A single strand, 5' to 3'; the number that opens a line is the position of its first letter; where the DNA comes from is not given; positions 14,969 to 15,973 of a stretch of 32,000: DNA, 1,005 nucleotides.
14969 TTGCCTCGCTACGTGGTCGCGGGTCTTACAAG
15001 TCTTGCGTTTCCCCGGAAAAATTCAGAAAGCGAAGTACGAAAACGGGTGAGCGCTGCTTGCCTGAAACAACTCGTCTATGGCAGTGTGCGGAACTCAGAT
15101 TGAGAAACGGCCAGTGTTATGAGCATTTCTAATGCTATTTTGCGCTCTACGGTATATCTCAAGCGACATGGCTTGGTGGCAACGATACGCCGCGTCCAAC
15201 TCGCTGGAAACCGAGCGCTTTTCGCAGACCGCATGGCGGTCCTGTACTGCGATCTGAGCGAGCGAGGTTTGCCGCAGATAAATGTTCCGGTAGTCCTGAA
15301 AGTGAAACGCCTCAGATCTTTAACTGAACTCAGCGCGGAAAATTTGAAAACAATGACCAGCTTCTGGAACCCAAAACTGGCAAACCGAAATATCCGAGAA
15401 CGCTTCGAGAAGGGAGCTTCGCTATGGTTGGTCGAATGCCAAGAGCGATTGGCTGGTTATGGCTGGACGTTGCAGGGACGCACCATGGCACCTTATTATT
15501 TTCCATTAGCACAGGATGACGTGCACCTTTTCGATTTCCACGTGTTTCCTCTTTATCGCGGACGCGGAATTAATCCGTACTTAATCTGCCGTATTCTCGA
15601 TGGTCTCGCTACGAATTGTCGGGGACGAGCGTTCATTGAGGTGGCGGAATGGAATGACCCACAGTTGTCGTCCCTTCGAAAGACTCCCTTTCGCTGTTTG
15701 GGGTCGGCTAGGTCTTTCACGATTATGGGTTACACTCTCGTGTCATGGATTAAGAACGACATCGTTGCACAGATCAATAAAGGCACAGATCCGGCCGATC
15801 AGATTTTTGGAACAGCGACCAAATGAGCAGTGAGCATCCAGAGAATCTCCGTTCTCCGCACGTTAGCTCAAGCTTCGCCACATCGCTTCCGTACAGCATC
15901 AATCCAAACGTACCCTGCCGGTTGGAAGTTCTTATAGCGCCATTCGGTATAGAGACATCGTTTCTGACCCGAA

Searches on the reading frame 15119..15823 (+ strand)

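Call 14: search_protein_families(library=pfam, proteins=[window:15119-15823:+], max_evalue=0.001)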
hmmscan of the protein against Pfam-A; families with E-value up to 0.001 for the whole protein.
window:15119-15823:+ (235 aa): 1 family
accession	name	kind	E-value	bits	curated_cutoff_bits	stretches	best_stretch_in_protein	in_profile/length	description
PF00583.31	Acetyltransf_1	-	0.00031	21.4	20.7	1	77-181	10-106/116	Acetyltransferase (GNAT) family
